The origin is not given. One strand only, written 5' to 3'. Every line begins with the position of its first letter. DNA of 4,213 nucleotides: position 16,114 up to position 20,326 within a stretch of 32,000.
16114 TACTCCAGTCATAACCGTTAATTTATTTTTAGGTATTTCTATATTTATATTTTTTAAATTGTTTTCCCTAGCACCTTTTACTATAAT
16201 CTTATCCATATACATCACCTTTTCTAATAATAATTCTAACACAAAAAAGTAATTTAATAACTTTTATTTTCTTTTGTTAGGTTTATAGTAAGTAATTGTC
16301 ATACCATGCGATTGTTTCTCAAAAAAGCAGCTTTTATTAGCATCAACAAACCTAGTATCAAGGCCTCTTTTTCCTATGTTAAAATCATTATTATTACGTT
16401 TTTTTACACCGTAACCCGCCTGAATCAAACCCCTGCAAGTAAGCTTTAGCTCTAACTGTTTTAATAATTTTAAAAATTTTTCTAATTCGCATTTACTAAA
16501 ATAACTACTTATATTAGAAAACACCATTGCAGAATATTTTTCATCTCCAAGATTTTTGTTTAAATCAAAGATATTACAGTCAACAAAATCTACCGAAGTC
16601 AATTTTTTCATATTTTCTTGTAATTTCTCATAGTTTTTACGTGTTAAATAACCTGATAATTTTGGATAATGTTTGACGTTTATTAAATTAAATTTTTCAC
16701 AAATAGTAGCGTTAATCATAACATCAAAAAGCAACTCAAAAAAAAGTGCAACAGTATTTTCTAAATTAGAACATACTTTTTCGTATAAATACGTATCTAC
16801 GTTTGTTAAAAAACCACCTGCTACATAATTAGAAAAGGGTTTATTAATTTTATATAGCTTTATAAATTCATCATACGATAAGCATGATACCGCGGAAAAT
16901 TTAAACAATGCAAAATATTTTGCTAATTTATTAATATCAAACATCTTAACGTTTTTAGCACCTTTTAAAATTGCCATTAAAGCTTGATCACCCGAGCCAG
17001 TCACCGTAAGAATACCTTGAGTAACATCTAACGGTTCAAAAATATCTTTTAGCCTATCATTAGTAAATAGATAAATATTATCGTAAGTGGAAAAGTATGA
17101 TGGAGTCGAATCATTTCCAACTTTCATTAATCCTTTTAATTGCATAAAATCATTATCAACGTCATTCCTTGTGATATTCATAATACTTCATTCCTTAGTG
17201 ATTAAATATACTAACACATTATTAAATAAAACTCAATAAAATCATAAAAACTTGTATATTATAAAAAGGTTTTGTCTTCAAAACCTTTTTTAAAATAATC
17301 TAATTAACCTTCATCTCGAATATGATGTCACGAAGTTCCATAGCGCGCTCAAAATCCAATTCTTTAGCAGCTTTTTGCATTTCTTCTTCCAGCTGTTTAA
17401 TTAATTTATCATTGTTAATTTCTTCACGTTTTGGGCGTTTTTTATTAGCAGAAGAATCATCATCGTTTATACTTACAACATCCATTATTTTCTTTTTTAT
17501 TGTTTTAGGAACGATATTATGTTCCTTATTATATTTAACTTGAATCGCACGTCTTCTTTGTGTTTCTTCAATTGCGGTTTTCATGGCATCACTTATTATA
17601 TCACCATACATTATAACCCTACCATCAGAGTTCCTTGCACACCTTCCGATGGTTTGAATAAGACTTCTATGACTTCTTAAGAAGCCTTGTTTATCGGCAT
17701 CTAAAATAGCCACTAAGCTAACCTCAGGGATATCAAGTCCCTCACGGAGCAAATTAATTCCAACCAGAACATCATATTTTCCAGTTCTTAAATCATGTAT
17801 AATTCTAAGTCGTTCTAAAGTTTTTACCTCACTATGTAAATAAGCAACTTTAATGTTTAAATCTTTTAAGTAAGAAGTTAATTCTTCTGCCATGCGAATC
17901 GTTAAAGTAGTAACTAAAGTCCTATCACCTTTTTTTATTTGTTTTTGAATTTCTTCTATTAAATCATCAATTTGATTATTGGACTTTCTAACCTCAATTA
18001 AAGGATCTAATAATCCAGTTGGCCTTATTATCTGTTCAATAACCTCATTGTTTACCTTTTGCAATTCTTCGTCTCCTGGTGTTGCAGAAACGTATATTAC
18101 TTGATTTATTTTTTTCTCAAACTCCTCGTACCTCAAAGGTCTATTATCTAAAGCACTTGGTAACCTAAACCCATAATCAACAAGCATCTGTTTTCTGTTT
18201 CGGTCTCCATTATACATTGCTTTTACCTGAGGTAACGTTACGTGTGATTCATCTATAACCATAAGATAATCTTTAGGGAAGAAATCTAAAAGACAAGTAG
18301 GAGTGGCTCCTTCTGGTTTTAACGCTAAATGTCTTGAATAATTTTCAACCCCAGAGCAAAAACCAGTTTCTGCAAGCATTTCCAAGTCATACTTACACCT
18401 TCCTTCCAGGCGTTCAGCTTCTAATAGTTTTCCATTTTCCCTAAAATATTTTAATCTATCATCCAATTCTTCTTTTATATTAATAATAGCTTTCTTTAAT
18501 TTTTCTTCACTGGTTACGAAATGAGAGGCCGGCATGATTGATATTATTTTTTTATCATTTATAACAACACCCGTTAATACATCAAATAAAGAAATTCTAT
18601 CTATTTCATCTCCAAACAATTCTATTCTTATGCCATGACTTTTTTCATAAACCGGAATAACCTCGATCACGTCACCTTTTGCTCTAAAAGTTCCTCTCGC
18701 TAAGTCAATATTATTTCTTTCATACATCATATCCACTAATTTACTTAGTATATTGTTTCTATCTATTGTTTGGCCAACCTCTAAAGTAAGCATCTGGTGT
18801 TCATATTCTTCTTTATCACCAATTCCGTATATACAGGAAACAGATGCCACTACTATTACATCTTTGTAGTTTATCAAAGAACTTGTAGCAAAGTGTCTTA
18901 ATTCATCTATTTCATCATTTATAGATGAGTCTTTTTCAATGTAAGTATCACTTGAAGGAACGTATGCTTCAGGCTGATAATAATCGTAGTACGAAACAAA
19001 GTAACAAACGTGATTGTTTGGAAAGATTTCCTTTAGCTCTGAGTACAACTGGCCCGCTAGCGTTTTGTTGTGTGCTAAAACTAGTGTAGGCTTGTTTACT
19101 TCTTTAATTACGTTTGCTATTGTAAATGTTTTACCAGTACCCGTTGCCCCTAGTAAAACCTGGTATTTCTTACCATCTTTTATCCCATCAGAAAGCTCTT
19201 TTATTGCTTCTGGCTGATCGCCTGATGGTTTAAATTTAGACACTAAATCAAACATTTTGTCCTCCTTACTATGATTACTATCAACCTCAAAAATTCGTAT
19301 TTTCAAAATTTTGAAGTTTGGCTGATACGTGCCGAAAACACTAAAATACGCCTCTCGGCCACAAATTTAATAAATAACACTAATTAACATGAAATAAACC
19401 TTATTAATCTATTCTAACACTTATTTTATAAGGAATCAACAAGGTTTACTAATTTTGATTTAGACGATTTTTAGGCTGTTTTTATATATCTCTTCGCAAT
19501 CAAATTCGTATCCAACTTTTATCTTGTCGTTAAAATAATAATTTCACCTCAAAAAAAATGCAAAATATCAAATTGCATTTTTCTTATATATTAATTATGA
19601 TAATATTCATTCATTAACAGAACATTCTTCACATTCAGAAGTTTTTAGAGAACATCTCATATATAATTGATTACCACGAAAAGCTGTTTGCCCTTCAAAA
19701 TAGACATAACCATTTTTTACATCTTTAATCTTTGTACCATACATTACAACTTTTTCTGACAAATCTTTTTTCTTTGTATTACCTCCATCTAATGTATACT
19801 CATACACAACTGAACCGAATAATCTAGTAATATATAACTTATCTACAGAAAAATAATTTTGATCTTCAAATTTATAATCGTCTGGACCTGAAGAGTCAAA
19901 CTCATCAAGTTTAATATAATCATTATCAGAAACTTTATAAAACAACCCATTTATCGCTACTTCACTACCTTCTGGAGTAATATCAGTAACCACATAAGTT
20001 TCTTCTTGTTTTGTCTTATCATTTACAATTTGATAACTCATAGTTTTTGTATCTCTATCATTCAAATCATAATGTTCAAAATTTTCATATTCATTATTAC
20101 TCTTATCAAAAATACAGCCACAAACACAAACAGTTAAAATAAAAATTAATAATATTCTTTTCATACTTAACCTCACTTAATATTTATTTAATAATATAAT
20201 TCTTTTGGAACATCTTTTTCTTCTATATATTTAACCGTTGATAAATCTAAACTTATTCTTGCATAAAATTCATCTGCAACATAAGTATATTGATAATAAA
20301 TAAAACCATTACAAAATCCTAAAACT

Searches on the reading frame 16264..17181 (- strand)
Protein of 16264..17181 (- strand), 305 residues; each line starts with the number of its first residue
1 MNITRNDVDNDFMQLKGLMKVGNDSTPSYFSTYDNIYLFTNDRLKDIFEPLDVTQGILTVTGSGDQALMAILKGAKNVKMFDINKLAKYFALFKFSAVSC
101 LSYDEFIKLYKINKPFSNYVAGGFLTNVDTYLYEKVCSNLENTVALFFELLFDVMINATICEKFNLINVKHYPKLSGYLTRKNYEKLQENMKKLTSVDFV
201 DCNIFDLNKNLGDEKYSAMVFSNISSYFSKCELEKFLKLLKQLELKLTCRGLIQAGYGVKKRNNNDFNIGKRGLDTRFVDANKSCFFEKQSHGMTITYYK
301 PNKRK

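Call 3: search_protein_families(library=pfam, proteins=[window:16264-17181:-], max_evalue=0.01)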
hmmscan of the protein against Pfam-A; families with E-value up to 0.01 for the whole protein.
window:16264-17181:- (305 aa): 1 family
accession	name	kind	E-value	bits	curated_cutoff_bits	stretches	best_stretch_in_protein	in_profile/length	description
PF11899.13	DUF3419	-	1.2e-12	48.2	28.2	2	54-110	31-87/385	Protein of unknown function (DUF3419)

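Call 4: search_protein_families(library=padloc, proteins=[window:16264-17181:-], max_evalue=0.01)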
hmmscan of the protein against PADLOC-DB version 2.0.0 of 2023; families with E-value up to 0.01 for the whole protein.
window:16264-17181:- (305 aa): 0 families

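Call 5: search_protein_families(library=ncbifam, proteins=[window:16264-17181:-], max_evalue=0.01)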
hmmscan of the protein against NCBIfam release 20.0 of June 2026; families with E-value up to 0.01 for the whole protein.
window:16264-17181:- (305 aa): 0 families

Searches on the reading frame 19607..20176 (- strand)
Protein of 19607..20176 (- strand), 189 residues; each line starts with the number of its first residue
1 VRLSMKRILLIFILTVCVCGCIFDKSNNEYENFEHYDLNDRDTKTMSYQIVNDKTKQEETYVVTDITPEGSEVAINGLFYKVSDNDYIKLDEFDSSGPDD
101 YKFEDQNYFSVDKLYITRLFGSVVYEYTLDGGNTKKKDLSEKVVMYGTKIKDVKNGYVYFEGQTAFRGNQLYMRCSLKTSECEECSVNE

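Call 3: search_protein_families(library=pfam, proteins=[window:19607-20176:-], max_evalue=0.01)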
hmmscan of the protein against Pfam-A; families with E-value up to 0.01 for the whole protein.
window:19607-20176:- (189 aa): 1 family
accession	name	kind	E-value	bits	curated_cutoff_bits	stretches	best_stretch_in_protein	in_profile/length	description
PF21941.2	SMEK_N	-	0.004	17.5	27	1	18-115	39-136/140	SMEK domain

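Call 4: search_protein_families(library=padloc, proteins=[window:19607-20176:-], max_evalue=0.01)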
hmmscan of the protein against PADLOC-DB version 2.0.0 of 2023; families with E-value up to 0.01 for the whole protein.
window:19607-20176:- (189 aa): 0 families

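Call 5: search_protein_families(library=ncbifam, proteins=[window:19607-20176:-], max_evalue=0.01)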
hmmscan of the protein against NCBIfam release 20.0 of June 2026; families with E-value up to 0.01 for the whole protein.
window:19607-20176:- (189 aa): 1 family
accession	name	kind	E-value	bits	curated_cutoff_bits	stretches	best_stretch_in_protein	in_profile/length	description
TIGR02898.1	spore_YhcN_YlaJ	subfamily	0.0051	17.2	99.75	0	130-171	46-87/158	YhcN/YlaJ family sporulation lipoprotein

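Call 99: search_protein_families(library=phrogs, proteins=[window:19607-20176:-], max_evalue=0.001)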
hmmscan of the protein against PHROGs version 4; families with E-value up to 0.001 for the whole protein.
window:19607-20176:- (189 aa): 0 families
